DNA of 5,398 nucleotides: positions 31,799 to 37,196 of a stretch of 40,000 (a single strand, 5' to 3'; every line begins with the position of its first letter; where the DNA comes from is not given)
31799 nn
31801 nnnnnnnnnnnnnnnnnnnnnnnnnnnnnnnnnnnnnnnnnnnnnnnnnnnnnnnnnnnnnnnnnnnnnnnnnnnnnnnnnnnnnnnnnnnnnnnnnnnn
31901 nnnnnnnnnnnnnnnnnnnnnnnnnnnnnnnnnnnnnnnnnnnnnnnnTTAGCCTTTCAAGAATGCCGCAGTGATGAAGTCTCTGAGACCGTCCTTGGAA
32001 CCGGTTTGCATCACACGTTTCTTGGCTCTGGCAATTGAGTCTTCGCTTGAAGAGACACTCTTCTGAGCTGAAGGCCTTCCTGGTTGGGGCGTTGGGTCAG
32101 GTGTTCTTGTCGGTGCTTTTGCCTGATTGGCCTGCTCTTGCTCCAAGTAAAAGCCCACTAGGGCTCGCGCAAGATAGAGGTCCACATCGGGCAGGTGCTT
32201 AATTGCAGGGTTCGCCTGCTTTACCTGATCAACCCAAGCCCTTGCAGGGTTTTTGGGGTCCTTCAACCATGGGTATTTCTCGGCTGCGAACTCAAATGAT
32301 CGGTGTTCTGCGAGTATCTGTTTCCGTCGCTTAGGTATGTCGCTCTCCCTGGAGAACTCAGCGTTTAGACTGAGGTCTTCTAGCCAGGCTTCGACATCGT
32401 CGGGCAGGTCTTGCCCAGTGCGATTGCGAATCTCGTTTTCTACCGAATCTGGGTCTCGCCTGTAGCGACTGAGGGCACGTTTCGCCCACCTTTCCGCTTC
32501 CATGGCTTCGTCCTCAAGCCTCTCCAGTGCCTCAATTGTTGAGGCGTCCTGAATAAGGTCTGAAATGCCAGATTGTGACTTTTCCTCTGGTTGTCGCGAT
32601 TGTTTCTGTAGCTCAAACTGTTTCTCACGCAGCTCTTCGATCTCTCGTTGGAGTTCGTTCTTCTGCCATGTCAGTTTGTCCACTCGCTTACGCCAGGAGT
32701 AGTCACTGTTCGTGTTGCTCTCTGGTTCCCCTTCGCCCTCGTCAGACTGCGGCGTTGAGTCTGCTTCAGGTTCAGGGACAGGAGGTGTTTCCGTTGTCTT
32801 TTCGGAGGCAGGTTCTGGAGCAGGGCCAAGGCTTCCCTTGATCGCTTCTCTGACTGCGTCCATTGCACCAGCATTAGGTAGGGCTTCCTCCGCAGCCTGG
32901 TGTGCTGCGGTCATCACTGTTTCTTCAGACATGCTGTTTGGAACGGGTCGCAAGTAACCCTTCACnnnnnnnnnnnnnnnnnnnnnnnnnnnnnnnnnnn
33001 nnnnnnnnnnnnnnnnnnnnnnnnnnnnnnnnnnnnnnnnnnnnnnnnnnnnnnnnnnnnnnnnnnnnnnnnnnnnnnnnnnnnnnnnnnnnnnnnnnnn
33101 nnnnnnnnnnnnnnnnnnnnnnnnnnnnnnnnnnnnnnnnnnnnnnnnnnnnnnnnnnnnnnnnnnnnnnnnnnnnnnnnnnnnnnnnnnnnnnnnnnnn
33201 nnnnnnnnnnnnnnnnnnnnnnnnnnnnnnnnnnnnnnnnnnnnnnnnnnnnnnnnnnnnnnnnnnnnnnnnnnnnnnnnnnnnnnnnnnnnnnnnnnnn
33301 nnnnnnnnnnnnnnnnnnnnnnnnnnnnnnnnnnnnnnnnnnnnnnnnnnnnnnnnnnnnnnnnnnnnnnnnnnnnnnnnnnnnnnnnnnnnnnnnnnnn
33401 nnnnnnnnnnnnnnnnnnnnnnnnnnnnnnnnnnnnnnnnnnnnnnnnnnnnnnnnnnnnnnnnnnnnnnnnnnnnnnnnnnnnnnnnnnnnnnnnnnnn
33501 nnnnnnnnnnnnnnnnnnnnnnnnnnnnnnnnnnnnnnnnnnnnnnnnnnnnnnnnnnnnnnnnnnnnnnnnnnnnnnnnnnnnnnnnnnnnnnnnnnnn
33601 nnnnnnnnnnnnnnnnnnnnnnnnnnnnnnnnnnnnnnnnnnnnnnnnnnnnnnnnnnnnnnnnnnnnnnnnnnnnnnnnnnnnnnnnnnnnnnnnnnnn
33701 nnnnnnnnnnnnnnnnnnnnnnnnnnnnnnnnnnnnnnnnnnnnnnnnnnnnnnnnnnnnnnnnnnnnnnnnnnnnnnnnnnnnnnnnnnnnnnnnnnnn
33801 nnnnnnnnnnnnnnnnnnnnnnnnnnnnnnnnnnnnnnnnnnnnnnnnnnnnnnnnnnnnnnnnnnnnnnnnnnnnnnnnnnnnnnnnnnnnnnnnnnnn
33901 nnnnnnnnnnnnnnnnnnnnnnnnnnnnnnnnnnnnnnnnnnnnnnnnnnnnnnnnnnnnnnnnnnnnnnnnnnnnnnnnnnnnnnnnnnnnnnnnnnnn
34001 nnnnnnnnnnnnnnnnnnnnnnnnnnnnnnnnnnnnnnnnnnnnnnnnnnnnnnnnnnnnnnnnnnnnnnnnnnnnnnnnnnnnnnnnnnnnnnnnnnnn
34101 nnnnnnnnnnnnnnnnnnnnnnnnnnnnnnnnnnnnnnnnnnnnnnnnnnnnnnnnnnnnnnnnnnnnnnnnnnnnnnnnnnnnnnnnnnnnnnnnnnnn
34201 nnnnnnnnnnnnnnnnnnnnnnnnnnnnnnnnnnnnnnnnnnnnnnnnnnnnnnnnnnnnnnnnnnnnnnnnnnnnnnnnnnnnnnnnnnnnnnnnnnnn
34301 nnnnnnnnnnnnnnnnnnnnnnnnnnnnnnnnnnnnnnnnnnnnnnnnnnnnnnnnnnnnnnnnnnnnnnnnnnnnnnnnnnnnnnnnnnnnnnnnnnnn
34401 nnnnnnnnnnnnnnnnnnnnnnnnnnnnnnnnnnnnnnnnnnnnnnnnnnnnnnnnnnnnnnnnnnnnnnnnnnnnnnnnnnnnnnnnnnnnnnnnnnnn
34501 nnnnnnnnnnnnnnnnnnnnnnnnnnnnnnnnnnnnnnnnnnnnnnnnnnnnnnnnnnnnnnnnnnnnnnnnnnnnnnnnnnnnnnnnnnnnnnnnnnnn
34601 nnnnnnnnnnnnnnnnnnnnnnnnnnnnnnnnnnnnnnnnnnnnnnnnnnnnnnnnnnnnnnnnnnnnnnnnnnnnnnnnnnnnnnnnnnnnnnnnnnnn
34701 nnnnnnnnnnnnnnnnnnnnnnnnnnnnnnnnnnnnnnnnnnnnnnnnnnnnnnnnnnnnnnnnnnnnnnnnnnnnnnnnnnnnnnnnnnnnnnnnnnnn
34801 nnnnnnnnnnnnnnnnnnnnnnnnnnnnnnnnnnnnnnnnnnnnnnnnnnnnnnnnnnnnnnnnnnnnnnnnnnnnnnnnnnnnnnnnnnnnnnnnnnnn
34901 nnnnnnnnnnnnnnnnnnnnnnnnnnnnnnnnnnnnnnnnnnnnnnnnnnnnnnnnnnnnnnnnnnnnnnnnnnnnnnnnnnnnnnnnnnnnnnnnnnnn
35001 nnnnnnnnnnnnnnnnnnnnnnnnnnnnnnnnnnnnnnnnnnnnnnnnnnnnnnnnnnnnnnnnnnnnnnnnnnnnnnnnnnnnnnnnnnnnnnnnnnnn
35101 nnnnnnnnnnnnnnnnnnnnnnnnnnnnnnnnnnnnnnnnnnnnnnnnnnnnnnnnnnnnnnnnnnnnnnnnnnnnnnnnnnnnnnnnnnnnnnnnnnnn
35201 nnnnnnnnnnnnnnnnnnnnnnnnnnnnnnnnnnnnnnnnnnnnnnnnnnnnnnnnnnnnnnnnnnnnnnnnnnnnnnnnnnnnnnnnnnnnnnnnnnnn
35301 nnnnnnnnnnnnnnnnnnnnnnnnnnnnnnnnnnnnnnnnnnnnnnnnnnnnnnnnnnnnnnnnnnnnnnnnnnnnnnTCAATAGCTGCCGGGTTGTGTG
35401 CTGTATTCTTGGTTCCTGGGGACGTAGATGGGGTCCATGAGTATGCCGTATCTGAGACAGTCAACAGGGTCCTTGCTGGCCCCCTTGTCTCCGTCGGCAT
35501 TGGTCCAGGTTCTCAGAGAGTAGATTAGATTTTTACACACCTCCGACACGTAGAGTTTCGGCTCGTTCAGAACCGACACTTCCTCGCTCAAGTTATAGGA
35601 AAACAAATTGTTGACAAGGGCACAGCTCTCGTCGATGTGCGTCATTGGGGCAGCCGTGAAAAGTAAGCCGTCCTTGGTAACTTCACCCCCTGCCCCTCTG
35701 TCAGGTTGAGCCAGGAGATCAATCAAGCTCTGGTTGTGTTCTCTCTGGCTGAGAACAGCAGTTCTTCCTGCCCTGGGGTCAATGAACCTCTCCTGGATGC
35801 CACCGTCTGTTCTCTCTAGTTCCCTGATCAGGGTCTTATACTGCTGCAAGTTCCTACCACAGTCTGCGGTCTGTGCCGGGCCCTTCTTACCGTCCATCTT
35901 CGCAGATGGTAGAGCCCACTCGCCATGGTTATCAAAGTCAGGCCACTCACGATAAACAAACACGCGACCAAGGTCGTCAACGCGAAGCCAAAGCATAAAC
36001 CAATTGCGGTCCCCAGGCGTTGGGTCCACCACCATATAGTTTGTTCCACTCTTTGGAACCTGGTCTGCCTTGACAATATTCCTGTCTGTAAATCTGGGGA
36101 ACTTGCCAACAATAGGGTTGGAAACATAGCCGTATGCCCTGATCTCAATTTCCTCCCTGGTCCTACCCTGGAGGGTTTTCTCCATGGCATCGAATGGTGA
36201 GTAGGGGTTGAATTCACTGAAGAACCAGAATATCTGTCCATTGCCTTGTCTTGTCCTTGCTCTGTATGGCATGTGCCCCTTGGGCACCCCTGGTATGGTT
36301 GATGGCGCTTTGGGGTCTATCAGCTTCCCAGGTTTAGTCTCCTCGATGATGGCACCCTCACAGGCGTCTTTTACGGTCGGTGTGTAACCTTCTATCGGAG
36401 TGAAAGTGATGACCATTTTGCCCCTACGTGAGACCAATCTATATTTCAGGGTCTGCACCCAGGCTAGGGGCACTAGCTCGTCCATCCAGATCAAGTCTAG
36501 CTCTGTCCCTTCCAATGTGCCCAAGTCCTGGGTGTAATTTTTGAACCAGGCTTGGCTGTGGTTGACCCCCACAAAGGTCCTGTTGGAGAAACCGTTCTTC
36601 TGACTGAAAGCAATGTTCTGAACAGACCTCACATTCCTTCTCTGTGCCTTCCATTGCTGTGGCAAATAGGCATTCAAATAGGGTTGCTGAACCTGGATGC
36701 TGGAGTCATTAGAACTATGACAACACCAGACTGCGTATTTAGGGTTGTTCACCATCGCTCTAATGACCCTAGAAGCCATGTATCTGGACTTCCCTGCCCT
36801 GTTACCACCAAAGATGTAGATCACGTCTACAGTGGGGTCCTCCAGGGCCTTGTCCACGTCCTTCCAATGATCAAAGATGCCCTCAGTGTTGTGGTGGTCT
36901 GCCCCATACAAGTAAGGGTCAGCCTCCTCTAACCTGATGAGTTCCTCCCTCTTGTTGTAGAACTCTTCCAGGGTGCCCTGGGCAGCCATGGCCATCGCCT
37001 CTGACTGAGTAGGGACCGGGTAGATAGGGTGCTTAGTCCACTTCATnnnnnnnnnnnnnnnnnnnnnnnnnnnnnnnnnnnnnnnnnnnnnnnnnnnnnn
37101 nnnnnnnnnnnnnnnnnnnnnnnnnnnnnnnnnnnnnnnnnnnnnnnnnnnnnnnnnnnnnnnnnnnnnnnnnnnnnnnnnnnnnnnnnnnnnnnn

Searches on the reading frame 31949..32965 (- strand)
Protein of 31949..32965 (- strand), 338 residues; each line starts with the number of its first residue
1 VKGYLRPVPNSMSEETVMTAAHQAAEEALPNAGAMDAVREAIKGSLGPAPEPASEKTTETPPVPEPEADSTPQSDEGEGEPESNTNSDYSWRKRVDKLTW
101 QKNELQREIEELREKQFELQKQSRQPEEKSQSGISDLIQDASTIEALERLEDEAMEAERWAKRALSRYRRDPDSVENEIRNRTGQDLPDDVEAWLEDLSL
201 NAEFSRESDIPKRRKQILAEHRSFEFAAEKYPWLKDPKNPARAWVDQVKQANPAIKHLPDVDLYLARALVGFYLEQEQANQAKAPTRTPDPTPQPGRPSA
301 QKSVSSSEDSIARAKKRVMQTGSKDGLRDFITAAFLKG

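Call 13: search_protein_families(library=phrogs, proteins=[window:31949-32965:-], max_evalue=0.001)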
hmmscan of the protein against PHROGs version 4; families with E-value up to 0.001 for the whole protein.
window:31949-32965:- (338 aa): 1 family
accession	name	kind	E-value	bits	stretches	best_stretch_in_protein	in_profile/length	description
phrog_8865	-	head and packaging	0.0001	23.1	1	48-129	36-116/297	head scaffolding protein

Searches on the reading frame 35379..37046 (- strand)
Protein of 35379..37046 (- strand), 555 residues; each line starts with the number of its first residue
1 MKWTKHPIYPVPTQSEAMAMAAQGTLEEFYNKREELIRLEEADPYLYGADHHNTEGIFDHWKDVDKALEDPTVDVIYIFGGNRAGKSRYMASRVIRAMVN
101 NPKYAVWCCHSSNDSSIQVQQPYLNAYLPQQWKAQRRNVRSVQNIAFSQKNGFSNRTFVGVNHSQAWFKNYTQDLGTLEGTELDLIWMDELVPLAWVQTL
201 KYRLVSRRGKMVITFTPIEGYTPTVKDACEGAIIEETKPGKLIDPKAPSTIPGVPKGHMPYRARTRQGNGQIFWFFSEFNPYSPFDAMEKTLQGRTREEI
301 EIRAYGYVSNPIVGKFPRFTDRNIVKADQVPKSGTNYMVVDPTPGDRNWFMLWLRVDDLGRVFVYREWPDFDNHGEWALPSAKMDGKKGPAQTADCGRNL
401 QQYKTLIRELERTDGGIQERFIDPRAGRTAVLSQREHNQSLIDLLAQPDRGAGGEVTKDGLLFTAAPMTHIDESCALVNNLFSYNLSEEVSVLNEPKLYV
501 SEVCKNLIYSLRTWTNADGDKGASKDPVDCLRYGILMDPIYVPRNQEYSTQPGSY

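Call 13: search_protein_families(library=phrogs, proteins=[window:35379-37046:-], max_evalue=0.001)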
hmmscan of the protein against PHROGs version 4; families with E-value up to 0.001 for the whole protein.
window:35379-37046:- (555 aa): 1 family
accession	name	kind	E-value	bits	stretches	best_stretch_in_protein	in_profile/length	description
phrog_31467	-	unknown function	2.8e-05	24.7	1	163-229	166-232/261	-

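Call 56: search_protein_families(library=ncbifam, proteins=[window:35379-37046:-], max_evalue=0.01)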
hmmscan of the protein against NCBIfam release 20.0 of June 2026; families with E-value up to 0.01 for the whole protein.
window:35379-37046:- (555 aa): 0 families

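Call 67: search_dna_similar(query=window:35379-37046:-, collection=phages, mode=protein, max_rows=12)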
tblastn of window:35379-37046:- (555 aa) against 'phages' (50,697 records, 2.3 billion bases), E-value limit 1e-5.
Records with a match: 5; places in all: 5; records where one place covers at least 80% of the query: 1.
Best place of each record, by identity: <60% 5.
By first word of the organism name: Caudoviricetes 3; Phage 1; Stenotrophomonas 1.
By host as written in the record: - 4; Stenotrophomonas rhizophila CEMTC 4565 1.
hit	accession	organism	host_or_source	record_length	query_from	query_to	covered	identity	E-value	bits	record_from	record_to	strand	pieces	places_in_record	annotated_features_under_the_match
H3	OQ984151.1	Phage C75C1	-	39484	1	533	96%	30.3%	9e-61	223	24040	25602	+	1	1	hypothetical protein (x2)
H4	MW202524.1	Caudoviricetes sp.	Manatee Spring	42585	170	541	67%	24.4%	8e-11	71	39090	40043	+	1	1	large terminase protein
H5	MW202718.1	Caudoviricetes sp.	Manatee Spring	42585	170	541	67%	24.4%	8e-11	71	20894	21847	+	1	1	large terminase protein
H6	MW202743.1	Caudoviricetes sp.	Manatee Spring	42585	170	541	67%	24.4%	8e-11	71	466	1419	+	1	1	large terminase protein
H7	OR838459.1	Stenotrophomonas phage StenR_269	Stenotrophomonas rhizophila CEMTC 4565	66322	164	232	12%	37.7%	9e-6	55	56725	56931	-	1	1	terminase large subunit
